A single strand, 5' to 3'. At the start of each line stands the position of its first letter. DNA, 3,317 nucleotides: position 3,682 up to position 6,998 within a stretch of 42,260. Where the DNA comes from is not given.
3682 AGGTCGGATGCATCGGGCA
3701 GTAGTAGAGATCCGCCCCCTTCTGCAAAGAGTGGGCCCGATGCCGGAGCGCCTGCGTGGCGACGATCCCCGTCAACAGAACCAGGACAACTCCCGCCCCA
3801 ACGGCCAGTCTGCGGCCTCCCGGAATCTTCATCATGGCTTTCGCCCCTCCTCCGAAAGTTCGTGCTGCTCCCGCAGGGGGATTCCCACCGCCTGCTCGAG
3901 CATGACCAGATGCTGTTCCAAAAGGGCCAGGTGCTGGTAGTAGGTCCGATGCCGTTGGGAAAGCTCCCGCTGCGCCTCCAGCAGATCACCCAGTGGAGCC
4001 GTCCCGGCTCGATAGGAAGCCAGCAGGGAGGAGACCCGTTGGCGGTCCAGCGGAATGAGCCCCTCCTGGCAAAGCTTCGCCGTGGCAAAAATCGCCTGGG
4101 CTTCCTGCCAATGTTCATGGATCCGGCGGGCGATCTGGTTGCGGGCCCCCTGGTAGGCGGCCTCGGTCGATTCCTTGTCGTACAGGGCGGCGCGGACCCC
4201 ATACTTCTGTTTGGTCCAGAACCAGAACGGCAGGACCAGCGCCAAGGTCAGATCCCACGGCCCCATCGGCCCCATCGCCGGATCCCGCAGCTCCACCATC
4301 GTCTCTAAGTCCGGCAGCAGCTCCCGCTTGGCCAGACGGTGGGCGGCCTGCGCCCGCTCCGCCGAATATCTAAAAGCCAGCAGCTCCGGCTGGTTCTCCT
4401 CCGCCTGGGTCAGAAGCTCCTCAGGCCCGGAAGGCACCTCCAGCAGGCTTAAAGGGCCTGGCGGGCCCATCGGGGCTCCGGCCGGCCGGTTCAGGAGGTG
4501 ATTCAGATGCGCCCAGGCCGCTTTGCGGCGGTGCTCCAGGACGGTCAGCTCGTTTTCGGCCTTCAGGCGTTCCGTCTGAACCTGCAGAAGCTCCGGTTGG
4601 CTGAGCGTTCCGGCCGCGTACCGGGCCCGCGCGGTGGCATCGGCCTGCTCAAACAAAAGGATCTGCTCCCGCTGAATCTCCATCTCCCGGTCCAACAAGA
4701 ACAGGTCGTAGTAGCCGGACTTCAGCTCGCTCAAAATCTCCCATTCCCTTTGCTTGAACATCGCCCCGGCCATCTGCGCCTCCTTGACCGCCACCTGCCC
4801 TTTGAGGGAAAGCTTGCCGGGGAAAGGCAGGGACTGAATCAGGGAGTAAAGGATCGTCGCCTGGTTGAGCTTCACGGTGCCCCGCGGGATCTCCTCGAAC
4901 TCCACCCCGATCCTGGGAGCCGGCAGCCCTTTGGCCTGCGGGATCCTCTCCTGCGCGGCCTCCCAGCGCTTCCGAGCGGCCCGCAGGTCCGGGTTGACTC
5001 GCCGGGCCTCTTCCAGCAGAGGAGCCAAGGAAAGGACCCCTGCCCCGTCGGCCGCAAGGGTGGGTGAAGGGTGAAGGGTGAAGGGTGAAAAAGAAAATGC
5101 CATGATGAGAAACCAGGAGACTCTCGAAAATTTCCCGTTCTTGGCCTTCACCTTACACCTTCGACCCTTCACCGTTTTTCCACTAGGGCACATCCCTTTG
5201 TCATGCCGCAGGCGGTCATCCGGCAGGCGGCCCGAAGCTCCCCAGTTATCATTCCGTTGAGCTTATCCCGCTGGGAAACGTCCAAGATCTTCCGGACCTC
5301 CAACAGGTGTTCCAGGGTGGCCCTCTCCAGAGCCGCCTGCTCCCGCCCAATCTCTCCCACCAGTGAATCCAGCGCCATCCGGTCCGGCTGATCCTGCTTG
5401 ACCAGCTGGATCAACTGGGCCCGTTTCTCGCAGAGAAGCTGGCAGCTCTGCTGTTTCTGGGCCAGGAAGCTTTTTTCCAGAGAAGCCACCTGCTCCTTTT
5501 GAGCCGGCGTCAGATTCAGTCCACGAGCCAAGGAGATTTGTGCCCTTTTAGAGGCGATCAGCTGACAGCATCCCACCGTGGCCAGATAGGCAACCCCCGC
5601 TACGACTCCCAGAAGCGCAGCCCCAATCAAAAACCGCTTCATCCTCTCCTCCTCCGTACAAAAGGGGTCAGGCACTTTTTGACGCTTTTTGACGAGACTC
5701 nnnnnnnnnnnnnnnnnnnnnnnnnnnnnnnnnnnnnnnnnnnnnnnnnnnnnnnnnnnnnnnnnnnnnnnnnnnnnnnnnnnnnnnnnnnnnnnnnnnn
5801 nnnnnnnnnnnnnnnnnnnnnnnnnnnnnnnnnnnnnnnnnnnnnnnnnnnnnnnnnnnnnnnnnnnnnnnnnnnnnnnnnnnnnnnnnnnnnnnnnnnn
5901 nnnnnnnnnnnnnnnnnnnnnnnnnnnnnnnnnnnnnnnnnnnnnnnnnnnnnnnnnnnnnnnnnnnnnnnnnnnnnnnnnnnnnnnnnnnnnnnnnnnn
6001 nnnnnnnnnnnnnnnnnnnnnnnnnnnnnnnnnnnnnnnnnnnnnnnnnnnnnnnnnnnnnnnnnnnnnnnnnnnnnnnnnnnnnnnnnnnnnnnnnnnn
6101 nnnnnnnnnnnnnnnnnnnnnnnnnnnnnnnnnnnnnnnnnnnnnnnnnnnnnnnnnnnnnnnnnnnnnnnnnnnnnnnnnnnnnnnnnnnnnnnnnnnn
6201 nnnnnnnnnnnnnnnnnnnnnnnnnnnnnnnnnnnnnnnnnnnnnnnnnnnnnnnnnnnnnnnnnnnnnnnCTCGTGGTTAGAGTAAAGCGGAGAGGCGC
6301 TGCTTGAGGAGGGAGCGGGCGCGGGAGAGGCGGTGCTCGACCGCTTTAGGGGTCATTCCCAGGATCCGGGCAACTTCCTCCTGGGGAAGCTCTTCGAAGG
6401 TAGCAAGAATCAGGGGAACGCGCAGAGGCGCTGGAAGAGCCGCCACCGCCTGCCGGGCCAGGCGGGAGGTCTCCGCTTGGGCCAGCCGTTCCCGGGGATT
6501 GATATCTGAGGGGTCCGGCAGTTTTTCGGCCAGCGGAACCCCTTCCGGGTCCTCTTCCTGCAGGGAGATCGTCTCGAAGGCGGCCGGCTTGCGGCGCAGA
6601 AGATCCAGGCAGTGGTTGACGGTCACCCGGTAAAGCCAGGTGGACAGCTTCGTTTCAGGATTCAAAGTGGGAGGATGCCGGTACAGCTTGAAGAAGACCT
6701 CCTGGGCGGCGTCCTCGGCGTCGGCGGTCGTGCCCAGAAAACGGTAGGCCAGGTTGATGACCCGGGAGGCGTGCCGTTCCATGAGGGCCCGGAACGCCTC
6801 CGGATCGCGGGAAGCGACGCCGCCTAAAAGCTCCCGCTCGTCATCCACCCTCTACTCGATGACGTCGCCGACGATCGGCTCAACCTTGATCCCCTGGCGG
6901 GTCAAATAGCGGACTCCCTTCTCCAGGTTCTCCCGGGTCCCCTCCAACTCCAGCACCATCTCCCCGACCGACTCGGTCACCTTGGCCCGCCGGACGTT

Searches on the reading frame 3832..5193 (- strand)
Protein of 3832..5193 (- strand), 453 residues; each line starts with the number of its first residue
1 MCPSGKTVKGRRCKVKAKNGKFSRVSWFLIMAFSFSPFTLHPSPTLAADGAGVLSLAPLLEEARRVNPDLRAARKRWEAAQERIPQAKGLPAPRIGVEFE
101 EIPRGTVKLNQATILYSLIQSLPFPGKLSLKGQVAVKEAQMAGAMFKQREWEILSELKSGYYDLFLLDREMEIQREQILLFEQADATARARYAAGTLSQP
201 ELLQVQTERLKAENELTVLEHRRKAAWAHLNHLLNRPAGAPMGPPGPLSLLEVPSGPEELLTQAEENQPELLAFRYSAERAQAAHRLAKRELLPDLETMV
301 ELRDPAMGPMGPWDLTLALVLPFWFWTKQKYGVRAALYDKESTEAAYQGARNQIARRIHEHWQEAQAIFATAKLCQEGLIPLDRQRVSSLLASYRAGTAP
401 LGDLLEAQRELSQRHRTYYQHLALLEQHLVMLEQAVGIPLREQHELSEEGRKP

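Call 68: search_protein_families(library=pfam, proteins=[window:3832-5193:-])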
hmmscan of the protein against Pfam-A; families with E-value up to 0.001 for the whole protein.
window:3832-5193:- (453 aa): 1 family
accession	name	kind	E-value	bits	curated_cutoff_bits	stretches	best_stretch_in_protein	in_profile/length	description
PF02321.23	OEP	-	1.8e-40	139.2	22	2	257-437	1-187/187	Outer membrane efflux protein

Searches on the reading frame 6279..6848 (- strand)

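Call 68: search_protein_families(library=pfam, proteins=[window:6279-6848:-])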
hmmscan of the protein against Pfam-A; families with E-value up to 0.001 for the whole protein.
window:6279-6848:- (189 aa): 3 families
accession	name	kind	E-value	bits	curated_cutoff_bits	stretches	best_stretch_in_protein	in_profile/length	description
PF04542.20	Sigma70_r2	-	7.3e-20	71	24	1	22-87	1-68/71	Sigma-70 region 2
PF08281.18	Sigma70_r4_2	-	1.9e-12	47.1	25.7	1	130-180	3-53/54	Sigma-70, region 4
PF04545.22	Sigma70_r4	-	0.00033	20.6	24.1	1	137-182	4-49/50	Sigma-70, region 4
